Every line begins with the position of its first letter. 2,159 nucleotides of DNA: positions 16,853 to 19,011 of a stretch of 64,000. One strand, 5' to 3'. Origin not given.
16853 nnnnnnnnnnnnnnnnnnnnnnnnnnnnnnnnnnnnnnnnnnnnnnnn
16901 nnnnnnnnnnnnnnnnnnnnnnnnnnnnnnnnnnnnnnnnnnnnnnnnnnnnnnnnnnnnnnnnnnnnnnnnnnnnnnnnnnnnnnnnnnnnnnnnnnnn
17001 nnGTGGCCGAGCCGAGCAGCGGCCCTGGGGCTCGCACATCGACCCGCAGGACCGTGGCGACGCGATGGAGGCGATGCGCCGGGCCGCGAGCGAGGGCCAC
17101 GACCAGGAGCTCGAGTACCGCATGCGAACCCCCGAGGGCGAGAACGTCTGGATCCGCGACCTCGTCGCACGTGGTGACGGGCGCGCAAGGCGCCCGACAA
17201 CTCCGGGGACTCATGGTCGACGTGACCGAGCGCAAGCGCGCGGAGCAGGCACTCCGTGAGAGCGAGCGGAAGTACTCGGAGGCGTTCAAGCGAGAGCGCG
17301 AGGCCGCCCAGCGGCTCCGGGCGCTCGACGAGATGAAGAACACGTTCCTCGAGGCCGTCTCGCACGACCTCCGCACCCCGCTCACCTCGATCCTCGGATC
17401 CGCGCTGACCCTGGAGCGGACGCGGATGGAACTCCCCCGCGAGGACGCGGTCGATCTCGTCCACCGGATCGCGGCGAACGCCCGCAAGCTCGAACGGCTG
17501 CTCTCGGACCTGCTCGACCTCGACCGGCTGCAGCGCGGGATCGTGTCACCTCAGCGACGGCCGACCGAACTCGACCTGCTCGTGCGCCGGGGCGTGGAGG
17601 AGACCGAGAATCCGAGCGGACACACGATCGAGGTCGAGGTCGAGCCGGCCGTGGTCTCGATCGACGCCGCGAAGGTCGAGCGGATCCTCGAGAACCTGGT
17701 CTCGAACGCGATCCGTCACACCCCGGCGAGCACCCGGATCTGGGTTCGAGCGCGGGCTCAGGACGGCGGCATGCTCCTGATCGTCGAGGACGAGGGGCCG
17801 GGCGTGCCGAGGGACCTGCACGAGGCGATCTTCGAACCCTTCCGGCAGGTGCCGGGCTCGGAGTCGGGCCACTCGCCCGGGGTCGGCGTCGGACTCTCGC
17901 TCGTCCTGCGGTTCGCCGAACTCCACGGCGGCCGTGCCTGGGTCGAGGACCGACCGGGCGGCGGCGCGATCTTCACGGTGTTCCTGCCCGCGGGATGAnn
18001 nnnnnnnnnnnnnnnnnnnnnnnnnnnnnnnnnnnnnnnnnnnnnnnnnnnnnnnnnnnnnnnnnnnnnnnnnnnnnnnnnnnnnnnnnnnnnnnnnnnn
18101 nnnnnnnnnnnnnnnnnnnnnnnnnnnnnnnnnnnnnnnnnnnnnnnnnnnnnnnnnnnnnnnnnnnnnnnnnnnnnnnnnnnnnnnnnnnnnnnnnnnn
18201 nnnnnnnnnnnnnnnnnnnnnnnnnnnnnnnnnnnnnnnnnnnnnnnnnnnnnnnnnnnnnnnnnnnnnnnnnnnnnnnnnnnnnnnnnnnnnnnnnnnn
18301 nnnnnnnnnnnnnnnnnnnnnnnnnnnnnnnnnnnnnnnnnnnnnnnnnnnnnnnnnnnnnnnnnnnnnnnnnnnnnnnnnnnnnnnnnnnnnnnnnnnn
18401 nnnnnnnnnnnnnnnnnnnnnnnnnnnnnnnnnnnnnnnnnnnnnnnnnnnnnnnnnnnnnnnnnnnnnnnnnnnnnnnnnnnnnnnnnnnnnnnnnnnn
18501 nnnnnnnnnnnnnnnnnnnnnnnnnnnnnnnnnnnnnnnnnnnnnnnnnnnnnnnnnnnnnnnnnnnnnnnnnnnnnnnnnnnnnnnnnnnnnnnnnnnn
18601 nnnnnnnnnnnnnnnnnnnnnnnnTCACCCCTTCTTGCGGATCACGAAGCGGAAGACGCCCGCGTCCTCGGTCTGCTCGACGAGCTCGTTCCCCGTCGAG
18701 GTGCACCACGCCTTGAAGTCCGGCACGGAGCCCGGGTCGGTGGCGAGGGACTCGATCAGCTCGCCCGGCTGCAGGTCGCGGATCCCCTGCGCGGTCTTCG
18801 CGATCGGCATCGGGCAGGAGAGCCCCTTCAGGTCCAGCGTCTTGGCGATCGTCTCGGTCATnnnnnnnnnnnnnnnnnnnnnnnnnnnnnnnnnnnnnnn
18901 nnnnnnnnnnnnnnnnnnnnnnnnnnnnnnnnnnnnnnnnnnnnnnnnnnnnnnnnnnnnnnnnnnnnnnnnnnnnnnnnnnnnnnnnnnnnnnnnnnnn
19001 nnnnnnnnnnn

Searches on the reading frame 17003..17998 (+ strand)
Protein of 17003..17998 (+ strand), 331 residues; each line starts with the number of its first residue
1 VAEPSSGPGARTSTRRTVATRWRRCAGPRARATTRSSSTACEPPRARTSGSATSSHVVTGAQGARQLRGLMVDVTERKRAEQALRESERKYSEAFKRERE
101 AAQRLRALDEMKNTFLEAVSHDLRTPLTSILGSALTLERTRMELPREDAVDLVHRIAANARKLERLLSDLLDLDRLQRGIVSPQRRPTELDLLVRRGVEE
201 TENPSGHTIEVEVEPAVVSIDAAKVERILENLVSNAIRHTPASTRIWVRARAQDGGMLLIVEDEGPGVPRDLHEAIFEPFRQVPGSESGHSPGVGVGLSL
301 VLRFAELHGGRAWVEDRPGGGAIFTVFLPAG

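Call 21: search_protein_families(library=pfam, proteins=[window:17003-17998:+], max_evalue=0.001)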
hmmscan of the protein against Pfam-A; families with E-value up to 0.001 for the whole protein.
window:17003-17998:+ (331 aa): 2 families
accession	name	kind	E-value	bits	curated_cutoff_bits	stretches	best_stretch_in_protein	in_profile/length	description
PF02518.31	HATPase_c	-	9.7e-29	100.5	26.4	1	221-330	2-109/111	Histidine kinase-, DNA gyrase B-, and HSP90-like ATPase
PF00512.31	HisKA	-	4.4e-15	55.9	26.9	1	111-179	1-66/66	His Kinase A (phospho-acceptor) domain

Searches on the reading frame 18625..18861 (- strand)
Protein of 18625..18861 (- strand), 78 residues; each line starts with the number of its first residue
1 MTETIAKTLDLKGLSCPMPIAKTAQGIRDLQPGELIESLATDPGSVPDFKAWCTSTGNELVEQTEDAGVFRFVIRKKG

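Call 4: search_protein_families(library=pfam, proteins=[window:18625-18861:-], max_evalue=0.01)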
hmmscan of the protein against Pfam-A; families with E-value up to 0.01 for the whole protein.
window:18625-18861:- (78 aa): 1 family
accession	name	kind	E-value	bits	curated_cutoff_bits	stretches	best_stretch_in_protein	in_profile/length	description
PF01206.22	TusA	-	2.4e-23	82.2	28.6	1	7-76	1-70/70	Sulfurtransferase TusA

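Call 5: search_protein_families(library=ncbifam, proteins=[window:18625-18861:-], max_evalue=0.01)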
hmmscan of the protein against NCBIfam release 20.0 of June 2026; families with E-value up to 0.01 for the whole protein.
window:18625-18861:- (78 aa): 3 families
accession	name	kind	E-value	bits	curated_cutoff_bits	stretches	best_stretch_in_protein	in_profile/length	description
NF001423.0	PRK00299.1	equivalog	3.9e-15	55.4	78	1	3-77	6-80/82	sulfurtransferase TusA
NF008242.0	PRK11018.1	equivalog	4.8e-09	35.8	79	1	5-76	7-78/78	sulfurtransferase-like selenium metabolism protein YedF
NF049973.1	radical_Rv1681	equivalog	0.0058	15.6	380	1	25-70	7-52/326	Rv1681 family radical SAM protein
